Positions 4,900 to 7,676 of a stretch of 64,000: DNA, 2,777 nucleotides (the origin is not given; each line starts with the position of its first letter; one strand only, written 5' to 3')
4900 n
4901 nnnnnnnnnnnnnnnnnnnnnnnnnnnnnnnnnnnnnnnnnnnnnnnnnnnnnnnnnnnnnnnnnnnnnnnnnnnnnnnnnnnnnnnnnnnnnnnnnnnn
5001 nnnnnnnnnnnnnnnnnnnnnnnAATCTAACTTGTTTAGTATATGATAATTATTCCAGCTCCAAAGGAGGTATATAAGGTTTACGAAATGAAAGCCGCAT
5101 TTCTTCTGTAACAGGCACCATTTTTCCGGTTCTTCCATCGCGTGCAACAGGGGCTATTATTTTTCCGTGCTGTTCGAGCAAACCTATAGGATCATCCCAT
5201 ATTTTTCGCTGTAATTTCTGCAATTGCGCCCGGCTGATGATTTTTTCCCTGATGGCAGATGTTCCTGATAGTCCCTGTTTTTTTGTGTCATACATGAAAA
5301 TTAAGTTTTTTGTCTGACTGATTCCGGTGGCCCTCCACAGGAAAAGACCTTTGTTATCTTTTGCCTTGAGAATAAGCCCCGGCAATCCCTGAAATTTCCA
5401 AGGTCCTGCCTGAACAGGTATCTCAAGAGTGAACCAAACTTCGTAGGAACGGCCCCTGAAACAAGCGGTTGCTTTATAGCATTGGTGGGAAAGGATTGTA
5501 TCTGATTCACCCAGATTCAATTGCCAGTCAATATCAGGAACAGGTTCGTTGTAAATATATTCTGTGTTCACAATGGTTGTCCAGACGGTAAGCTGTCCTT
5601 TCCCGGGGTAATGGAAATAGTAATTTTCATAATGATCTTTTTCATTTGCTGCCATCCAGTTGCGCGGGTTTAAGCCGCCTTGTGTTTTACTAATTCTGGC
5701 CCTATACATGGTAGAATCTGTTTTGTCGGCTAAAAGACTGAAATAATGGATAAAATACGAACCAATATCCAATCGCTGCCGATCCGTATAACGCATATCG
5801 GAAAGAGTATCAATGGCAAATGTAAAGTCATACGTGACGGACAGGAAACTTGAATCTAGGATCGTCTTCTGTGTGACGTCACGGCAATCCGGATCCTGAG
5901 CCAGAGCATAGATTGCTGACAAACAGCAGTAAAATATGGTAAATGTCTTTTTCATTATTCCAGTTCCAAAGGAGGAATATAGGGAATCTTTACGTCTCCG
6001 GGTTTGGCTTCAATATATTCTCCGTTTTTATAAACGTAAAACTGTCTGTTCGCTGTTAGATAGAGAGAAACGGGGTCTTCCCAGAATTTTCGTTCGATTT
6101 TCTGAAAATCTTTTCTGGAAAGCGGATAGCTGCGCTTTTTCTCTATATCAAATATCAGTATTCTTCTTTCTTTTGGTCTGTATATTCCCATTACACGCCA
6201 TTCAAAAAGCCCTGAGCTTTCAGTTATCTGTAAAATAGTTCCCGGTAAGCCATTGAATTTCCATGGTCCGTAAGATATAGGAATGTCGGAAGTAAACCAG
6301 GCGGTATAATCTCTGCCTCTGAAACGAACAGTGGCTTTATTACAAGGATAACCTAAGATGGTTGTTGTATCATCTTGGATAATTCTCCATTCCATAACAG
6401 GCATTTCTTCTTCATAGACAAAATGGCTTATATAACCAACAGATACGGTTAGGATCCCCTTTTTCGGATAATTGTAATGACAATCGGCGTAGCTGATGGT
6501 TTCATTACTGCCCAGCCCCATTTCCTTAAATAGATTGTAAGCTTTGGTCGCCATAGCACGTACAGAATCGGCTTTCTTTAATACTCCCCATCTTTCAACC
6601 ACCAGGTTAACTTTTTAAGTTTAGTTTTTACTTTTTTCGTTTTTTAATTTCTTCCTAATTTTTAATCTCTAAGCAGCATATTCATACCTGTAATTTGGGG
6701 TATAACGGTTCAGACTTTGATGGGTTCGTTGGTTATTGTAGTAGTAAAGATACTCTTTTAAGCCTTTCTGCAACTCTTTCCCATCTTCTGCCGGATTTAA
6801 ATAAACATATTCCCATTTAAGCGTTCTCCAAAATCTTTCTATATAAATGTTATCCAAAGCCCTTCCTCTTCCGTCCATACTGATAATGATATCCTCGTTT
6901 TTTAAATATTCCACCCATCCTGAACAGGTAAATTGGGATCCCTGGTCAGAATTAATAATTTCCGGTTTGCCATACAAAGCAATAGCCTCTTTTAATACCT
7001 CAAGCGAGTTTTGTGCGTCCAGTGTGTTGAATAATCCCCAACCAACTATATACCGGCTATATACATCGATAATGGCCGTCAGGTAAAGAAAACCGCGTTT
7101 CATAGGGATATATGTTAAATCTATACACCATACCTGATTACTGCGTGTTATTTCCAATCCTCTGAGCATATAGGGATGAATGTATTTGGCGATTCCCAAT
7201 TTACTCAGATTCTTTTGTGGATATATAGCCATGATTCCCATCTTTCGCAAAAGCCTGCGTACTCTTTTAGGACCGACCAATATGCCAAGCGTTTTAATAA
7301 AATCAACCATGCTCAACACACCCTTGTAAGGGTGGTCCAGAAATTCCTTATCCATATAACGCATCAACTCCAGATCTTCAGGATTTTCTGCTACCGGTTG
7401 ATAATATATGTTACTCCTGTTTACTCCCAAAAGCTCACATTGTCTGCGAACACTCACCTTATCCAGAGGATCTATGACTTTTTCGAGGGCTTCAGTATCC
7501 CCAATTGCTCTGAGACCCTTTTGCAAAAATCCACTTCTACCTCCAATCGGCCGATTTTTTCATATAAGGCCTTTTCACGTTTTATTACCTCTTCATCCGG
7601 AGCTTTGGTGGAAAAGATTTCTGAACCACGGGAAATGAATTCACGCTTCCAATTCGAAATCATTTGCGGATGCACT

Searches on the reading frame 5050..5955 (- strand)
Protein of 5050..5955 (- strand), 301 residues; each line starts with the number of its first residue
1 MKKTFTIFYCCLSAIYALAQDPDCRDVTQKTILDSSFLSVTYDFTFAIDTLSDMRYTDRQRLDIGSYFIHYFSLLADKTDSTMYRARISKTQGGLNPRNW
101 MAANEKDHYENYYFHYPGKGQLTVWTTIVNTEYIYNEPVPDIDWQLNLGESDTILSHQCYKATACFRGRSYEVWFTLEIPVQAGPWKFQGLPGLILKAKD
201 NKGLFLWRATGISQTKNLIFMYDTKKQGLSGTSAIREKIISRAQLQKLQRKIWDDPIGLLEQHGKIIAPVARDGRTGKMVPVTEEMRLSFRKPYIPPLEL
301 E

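Call 5: search_protein_families(library=ncbifam, proteins=[window:5050-5955:-], max_evalue=0.01)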
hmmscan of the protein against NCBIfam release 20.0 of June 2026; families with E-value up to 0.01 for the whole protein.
window:5050-5955:- (301 aa): 1 family
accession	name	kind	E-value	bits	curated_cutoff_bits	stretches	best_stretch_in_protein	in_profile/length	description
TIGR01200.1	GLPGLI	subfamily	1.3e-46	159.3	50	1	2-228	1-213/229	GLPGLI family protein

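Call 6: search_protein_families(library=pfam, proteins=[window:5050-5955:-], max_evalue=0.01)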
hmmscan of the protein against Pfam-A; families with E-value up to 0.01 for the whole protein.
window:5050-5955:- (301 aa): 2 families
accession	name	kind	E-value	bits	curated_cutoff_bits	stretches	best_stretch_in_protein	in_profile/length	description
PF09697.16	Porph_ging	-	2.9e-10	41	25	1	172-196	56-80/81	Protein of unknown function (Porph_ging)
PF22252.2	PNGase_F-II_N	-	1.6e-06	28.4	27.6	1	149-224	84-158/173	N-glycanase peptide, N-terminal domain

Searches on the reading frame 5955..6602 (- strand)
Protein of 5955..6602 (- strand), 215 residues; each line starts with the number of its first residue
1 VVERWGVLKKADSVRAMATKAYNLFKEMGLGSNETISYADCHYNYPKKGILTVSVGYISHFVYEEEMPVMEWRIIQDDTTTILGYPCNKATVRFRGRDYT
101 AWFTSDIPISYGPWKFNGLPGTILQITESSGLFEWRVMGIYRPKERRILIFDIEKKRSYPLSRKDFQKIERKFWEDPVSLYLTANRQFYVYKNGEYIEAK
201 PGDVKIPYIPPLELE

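Call 5: search_protein_families(library=ncbifam, proteins=[window:5955-6602:-], max_evalue=0.01)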
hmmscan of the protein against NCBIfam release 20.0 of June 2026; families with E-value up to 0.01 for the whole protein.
window:5955-6602:- (215 aa): 1 family
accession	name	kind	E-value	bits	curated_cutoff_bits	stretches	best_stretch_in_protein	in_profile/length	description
TIGR01200.1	GLPGLI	subfamily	3.1e-39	135.1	50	1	42-173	99-228/229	GLPGLI family protein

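Call 6: search_protein_families(library=pfam, proteins=[window:5955-6602:-], max_evalue=0.01)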
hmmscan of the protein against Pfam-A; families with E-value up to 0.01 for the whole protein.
window:5955-6602:- (215 aa): 2 families
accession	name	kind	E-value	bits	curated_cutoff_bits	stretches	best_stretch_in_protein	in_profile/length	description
PF09697.16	Porph_ging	-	2.6e-10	41.2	25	1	99-124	55-80/81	Protein of unknown function (Porph_ging)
PF22252.2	PNGase_F-II_N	-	1.9e-05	24.9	27.6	1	75-127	82-134/173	N-glycanase peptide, N-terminal domain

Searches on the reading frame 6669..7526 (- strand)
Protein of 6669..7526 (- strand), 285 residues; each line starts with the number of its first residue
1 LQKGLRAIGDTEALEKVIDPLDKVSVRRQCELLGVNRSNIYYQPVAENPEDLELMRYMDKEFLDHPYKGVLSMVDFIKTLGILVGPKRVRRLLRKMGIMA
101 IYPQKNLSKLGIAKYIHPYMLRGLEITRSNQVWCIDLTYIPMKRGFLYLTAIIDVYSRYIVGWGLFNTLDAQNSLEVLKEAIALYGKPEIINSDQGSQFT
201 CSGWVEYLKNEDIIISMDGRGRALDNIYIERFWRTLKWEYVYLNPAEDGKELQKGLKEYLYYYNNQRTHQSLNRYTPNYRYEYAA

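Call 5: search_protein_families(library=ncbifam, proteins=[window:6669-7526:-], max_evalue=0.01)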
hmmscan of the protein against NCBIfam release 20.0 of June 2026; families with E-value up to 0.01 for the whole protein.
window:6669-7526:- (285 aa): 4 families
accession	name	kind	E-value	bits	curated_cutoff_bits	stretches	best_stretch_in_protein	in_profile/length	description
NF033516.0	transpos_IS3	equivalog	2.7e-69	234.2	160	1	12-278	89-366/369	IS3 family transposase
NF033577.2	transpos_IS481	equivalog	1.3e-32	113.5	224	1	73-280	82-283/284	IS481 family transposase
NF033587.1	transpos_IS6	equivalog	0.00031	20.5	125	1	127-200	64-137/202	IS6 family transposase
NF006918.0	PRK09409.1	subfamily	0.0031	17.2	597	0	225-277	229-281/301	IS2 transposase TnpB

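Call 6: search_protein_families(library=pfam, proteins=[window:6669-7526:-], max_evalue=0.01)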
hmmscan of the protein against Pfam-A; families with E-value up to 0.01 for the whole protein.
window:6669-7526:- (285 aa): 5 families
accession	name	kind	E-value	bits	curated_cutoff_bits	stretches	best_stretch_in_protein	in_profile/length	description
PF00665.32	rve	-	1.1e-23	83.9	32.6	1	127-222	2-101/102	Integrase core domain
PF13683.12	rve_3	-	1.6e-14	53.9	26.5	1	213-277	3-67/67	Integrase core domain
PF13276.12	HTH_21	-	1e-07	32.5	28.1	1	51-105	3-59/60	HTH-like domain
PF13333.12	rve_2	-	3.1e-07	30.9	22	1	230-278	1-49/56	Integrase core domain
PF24764.1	rva_4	-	5.4e-07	29.9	26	1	126-237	4-113/194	Integrase core domain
